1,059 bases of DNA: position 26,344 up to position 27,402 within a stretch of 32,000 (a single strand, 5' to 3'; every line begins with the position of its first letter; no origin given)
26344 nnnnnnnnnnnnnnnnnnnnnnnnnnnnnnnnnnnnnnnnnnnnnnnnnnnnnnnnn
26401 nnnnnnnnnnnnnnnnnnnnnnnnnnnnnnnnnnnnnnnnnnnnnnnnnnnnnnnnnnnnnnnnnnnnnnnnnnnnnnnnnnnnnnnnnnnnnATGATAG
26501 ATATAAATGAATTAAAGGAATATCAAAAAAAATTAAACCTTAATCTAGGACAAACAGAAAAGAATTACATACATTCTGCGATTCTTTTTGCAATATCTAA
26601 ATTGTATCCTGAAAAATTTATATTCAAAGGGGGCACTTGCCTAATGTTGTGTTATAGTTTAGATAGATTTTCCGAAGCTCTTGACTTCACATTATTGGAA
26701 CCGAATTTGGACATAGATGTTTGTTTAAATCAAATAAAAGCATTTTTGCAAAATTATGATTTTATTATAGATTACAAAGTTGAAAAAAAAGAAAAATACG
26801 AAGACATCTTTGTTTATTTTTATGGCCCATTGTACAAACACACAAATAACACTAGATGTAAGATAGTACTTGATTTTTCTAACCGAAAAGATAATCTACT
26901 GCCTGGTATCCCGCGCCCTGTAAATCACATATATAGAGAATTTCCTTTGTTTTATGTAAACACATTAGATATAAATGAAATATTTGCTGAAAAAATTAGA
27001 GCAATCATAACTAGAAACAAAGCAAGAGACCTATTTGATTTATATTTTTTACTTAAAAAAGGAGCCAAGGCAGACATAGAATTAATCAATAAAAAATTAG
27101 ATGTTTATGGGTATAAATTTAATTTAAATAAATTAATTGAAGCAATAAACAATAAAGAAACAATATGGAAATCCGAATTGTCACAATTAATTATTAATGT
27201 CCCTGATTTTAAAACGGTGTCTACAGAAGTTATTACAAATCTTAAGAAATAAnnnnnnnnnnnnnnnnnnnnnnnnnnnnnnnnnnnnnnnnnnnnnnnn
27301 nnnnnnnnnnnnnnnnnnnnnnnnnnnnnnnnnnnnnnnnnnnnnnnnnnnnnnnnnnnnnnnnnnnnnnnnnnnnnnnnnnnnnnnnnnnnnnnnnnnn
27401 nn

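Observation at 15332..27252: Defence-like island: three AbiEi/AbiEii-like pairs plus three COG1373-type ATPase paralogues wrapped around the S-layer gene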

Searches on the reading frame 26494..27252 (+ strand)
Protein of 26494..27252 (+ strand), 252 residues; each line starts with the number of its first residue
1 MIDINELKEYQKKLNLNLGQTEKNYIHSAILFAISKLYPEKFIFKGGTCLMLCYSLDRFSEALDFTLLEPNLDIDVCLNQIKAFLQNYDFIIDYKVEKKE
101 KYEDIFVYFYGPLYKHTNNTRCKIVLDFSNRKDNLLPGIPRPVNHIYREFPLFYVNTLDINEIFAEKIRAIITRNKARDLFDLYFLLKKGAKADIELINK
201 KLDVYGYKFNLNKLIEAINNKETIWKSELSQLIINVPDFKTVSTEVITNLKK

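Call 3: search_protein_families(library=pfam, proteins=[window:26494-27252:+], max_evalue=0.01)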
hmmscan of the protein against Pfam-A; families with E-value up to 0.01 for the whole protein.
window:26494-27252:+ (252 aa): 1 family
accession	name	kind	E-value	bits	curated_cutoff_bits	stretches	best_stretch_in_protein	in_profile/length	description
PF08843.17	AbiEii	-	1.1e-33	117.6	22.5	1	30-241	2-234/238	Nucleotidyl transferase AbiEii toxin, Type IV TA system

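Call 4: search_protein_families(library=padloc, proteins=[window:26494-27252:+], max_evalue=0.01)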
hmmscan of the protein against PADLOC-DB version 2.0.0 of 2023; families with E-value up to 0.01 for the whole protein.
window:26494-27252:+ (252 aa): 30 families (the best 25 are shown)
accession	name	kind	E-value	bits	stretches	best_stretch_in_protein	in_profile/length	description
PDLC02323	AbiEii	-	1.3e-63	212.9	1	1-250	1-247/248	AbiEii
PDLC02304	AbiEii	-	1.8e-41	140.8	1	1-251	1-256/260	AbiEii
PDLC02293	AbiEii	-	2.9e-22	77.5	1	6-246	5-242/270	AbiEii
PDLC02317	AbiEii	-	5.5e-22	76.3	1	1-208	1-229/396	AbiEii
PDLC02296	AbiEii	-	1.8e-21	74.5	2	19-69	22-73/282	AbiEii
PDLC02307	AbiEii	-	2.1e-21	74.7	1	21-193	2-151/219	AbiEii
PDLC02313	AbiEii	-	2.9e-20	70.8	1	1-216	1-217/254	AbiEii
PDLC02328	AbiEii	-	2.8e-17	61.3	1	39-192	12-147/203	AbiEii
PDLC02321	AbiEii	-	3.1e-17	61.2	2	153-237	179-271/296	AbiEii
PDLC02292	AbiEii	-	5.6e-17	60.5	1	12-129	19-129/283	AbiEii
PDLC02330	AbiEii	-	9.6e-17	59.4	2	40-95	25-79/219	AbiEii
PDLC02305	AbiEii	-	1.1e-16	59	1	3-210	4-213/306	AbiEii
PDLC02294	AbiEii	-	5.4e-16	57.2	1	1-206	1-204/260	AbiEii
PDLC02324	AbiEii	-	8.1e-15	53.2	1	40-204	25-172/231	AbiEii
PDLC02318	AbiEii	-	4.6e-13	47.2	1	40-191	40-188/280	AbiEii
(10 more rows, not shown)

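Call 12: find_encoding_contigs(protein=window:26494-27252:+, flank=10000, max_places=6)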
Protein window:26494-27252:+ (252 aa): no gene with exactly this product is on record in the collection.

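Call 22: find_homologous_proteins(query=window:26494-27252:+, max_evalue=0.00001)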
Query window:26494-27252:+ (252 aa): 584 proteins with E <= 0.00001 among 1182 candidates; the best 120 are listed.
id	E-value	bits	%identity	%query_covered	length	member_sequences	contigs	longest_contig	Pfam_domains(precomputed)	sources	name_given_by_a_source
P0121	1.4e-161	554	100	100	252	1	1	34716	PF08843.18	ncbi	-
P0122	4.5e-128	444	79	100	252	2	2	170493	PF08843.18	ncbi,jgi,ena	ncbi:MAG: nucleotidyl transferase AbiEii/AbiGii toxin family protein [archaeon]|jgi:hypothetical pro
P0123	4.4e-98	346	64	100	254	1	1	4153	PF08843.18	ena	-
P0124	7.1e-98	345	63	100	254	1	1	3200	PF08843.18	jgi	-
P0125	1.1e-95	338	62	100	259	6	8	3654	PF08843.18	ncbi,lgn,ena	-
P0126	3.1e-94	333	61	100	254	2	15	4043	PF08843.18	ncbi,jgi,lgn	jgi:predicted nucleotidyltransferase component of viral defense system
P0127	4.1e-94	333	62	100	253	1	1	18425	PF08843.18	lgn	-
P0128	2.9e-93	330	62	98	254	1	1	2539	PF08843.18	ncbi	-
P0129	2.7e-89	317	60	100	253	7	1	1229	PF08843.18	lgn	-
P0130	1.0e-88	315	60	100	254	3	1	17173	PF08843.18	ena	-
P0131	1.9e-85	305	59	98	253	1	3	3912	PF08843.18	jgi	jgi:uncharacterized protein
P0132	1.0e-84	302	58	100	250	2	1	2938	PF08843.18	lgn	-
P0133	1.6e-78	282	64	83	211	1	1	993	PF08843.18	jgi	jgi:predicted nucleotidyltransferase component of viral defense system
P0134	1.4e-77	279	57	100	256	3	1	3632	PF08843.18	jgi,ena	-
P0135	9.5e-70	253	50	100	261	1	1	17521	PF08843.18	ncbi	ncbi:MAG: nucleotidyl transferase AbiEii/AbiGii toxin family protein [archaeon]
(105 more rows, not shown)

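Call 24: find_encoding_contigs(protein=P0122, flank=10000, max_places=4)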
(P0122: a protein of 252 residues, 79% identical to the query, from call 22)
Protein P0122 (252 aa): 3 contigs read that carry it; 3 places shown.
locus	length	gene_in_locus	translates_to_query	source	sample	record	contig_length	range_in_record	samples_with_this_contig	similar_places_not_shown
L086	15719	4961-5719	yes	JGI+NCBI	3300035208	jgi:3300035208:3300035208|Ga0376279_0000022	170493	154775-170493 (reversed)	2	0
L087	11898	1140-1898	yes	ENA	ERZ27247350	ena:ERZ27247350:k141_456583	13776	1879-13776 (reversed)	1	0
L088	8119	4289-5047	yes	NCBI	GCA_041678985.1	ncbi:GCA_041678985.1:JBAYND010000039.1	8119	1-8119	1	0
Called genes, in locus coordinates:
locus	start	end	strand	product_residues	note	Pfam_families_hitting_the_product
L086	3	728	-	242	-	?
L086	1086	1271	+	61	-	-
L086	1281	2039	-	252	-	-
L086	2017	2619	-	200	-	-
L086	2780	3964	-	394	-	PF02661:Fic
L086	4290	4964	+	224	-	-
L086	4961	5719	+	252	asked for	PF08843:AbiEii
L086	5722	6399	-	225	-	PF27325:MJ0538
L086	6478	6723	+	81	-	-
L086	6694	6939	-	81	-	-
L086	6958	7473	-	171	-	PF00583:Acetyltransf_1, PF13508:Acetyltransf_7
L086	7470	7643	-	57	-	-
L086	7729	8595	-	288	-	PF13353:Fer4_12, PF04055:Radical_SAM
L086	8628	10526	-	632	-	PF19077:Big_13 (faint), PF16403:Bact_surface_Ig-like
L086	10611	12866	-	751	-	PF13750:Big_3_3 (faint), PF19077:Big_13 (faint)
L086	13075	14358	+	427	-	PF27218:MJ0043_C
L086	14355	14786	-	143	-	-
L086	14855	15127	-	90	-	-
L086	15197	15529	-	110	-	PF04014:MazE_antitoxin (weak)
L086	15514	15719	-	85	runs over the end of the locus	-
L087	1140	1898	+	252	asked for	PF08843:AbiEii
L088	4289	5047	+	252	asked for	PF08843:AbiEii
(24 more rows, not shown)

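Call 25: find_encoding_contigs(protein=P0121, flank=10000, max_places=2)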
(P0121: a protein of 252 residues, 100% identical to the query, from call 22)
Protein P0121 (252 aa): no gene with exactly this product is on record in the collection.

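Call 42: find_related_loci(query=A3, collection=metagenome_contigs, flank=10000)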
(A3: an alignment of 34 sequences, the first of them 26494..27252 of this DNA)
Query A3 (252 aa) in metagenome_contigs; peptide patterns used: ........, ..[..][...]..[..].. (x = any residue, [..] = any of these).
600 stretches matched a pattern (row limit reached: there are more); 494 encode a relative of the query (tblastn E <= 1e-3); the best 80 are kept; 80 distinct loci.
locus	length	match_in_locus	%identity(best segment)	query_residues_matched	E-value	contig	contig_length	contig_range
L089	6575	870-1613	39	1-252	7e-47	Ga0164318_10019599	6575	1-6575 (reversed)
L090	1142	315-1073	37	1-250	7e-49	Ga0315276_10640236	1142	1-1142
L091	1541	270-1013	36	2-252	4e-45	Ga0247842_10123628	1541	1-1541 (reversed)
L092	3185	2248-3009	36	1-252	5e-43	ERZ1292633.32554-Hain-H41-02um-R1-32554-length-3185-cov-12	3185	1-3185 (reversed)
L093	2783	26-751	38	1-242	1e-41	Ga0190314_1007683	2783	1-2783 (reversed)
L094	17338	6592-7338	37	1-250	3e-41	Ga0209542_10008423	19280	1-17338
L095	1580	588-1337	33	1-251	1e-41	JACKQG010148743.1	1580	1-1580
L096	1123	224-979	33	1-252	1e-41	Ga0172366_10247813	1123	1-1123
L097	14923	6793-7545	36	1-251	4e-37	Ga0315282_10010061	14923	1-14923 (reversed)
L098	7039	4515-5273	35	1-251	9e-37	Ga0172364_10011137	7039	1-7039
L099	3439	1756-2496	34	5-252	6e-37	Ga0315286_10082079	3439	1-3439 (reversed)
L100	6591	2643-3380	36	1-246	5e-36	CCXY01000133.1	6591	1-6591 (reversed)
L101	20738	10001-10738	31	6-252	5e-36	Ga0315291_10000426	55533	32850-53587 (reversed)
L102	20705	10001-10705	42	5-247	8e-36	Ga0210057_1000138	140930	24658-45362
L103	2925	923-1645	34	5-246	4e-35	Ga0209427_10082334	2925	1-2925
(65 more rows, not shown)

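Call 47: search_protein_families(library=padloc, alignment_id=A4, max_evalue=0.001)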
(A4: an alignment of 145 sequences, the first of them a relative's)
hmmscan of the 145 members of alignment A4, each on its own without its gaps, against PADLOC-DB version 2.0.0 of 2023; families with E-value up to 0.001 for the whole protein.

A. member 1, L089:1636-2706:+ (356 aa): 0 families

B. families by the number of members that match (of 145 scanned): 294 families (the first 25 are shown)
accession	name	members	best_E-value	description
PDLC04134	mad2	5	1.7e-55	mads_2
PDLC04140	mad8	4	1e-07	mads_8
PDLC04787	PDC-S01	3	2.8e-61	-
PDLC04789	PDC-S01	3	1.1e-45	-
PDLC04790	PDC-S01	3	9.3e-37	-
PDLC04791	PDC-S01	3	4e-36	-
PDLC03838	DolB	3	1.3e-30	-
PDLC04786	PDC-S01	3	7.3e-29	-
PDLC04788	PDC-S01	3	3.6e-28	-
PDLC04792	PDC-S01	3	1.3e-19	-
PDLC00753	Effector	2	3e-72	Exonuclease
PDLC01994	RtcR_PspF1--CARF_AAA_HTH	2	9.4e-50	-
PDLC04606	PDC-M37B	2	3.1e-43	-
PDLC01993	RtcR--CARF_AAA_HTH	2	1.2e-41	-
PDLC04605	PDC-M37B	2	2.4e-39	-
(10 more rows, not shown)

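Call 48: search_protein_families(library=pfam, alignment_id=A4, max_evalue=0.001)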
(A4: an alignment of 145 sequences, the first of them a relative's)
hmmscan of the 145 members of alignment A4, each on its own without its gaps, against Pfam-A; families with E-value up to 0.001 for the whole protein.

A. member 1, L089:1636-2706:+ (356 aa): 5 families
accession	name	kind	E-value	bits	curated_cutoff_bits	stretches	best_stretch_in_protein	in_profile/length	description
PF00535.33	Glycos_transf_2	-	8.6e-33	114.1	23.3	1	5-160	1-153/168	Glycosyl transferase family 2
PF13641.12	Glyco_tranf_2_3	-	1.1e-13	52.2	27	1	2-228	1-222/230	Glycosyltransferase like family 2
PF10111.15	Glyco_tranf_2_2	-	2e-05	24.7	27.3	1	24-107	19-106/276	Glycosyltransferase like family 2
PF13712.12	Glyco_tranf_2_5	-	0.00034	20.8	27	1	61-188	32-156/210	Glycosyltransferase like family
PF03142.21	Chitin_synth_2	-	0.00037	19.7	27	0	84-270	203-397/527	Chitin synthase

B. families by the number of members that match (of 145 scanned): 213 families (the first 25 are shown)
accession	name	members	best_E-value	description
PF13173.12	AAA_14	5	1.2e-36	AAA domain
PF13401.12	AAA_22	5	2.7e-08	AAA domain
PF00004.35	AAA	4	2e-24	ATPase family associated with various cellular activities (AAA)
PF07728.20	AAA_5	4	1.9e-17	AAA domain (dynein-related subfamily)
PF13191.12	AAA_16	4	4.9e-13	AAA ATPase domain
PF00158.32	Sigma54_activat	3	4.6e-54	Sigma-54 interaction domain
PF01637.24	ATPase_2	3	3.1e-28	ATPase domain predominantly from Archaea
PF13635.12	DUF4143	3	6e-19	Domain of unknown function (DUF4143)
PF18765.7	Polbeta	3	8.3e-15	Polymerase beta, Nucleotidyltransferase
PF01850.27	PIN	3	1e-12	PIN domain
PF13649.12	Methyltransf_25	3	2.6e-12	Methyltransferase domain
PF13847.12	Methyltransf_31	3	1.3e-07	Methyltransferase domain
PF01078.27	Mg_chelatase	3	2.4e-06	Magnesium chelatase, subunit ChlI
PF07724.20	AAA_2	2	1.7e-64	AAA domain (Cdc48 subfamily)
PF01370.27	Epimerase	2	1.4e-46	NAD dependent epimerase/dehydratase family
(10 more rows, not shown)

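Call 85: search_protein_families(library=pfam, proteins=[L086:1281-2039:-, L086:2017-2619:-], max_evalue=1)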
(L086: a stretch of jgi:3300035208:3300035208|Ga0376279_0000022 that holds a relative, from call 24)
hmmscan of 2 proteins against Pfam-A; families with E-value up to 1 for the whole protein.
L086:1281-2039:- (252 aa): 3 families
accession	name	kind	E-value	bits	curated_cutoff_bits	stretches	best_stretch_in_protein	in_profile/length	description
PF08843.17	AbiEii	-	0.00021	21.8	22.5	1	52-207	34-180/238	Nucleotidyl transferase AbiEii toxin, Type IV TA system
PF19244.4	Poly_A_pol_cat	-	0.0015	19.2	30.2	1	24-81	11-68/131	Poly(A) polymerase catalytic subunit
PF07176.17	DUF1400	-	0.093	13.5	23.4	1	202-251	18-67/127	Alpha/beta hydrolase of unknown function (DUF1400)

L086:2017-2619:- (200 aa): 5 families
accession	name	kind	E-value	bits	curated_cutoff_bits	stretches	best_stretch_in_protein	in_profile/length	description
PF13545.12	HTH_Crp_2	-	0.011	16.1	27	1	23-64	22-67/70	Crp-like helix-turn-helix domain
PF24207.1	DUF7430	-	0.017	15.6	27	1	6-42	32-68/73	Family of unknown function (DUF7430)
PF01978.25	TrmB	-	0.056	13.7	25.6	1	21-57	20-56/68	Sugar-specific transcriptional regulator TrmB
PF13412.12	HTH_24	-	0.11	12.6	21.9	1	6-50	2-44/48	Winged helix-turn-helix DNA-binding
PF12802.13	MarR_2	-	0.22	12.1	27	1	8-53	6-50/61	MarR family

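Call 87: find_related_loci(query=A3, collection=viral_contigs, flank=10000)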
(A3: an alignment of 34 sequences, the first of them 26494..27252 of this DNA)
Query A3 (252 aa) in viral_contigs; peptide patterns used: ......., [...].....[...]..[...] (x = any residue, [..] = any of these).
176 stretches matched a pattern; 32 encode a relative of the query (tblastn E <= 1e-3); 32 distinct loci.
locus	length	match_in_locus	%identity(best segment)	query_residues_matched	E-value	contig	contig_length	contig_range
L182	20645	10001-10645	28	7-202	1e-15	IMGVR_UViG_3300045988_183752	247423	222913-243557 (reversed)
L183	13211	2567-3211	28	7-202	1e-15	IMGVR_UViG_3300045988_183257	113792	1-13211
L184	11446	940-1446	35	11-187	1e-14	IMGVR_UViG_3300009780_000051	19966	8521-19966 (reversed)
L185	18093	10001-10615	30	1-188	9e-15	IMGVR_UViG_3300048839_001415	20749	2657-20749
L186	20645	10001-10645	27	7-202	2e-14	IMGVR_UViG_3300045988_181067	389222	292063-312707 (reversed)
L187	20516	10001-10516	32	11-186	9e-14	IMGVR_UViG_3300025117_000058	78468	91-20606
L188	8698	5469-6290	26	5-246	1e-13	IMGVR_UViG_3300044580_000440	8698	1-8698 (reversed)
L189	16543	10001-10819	26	5-246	4e-16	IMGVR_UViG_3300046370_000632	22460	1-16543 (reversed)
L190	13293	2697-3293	28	1-183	3e-13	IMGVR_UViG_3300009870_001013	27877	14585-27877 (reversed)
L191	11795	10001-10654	30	33-223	3e-13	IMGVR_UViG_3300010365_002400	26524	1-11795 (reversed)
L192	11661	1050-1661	27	23-207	1e-12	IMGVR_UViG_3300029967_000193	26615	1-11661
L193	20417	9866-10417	31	23-187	6e-11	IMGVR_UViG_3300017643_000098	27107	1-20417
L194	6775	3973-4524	31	23-187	6e-11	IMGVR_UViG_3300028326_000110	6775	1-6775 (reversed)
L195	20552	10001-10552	31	23-187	6e-11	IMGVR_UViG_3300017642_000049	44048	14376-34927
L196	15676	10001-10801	26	1-242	3e-10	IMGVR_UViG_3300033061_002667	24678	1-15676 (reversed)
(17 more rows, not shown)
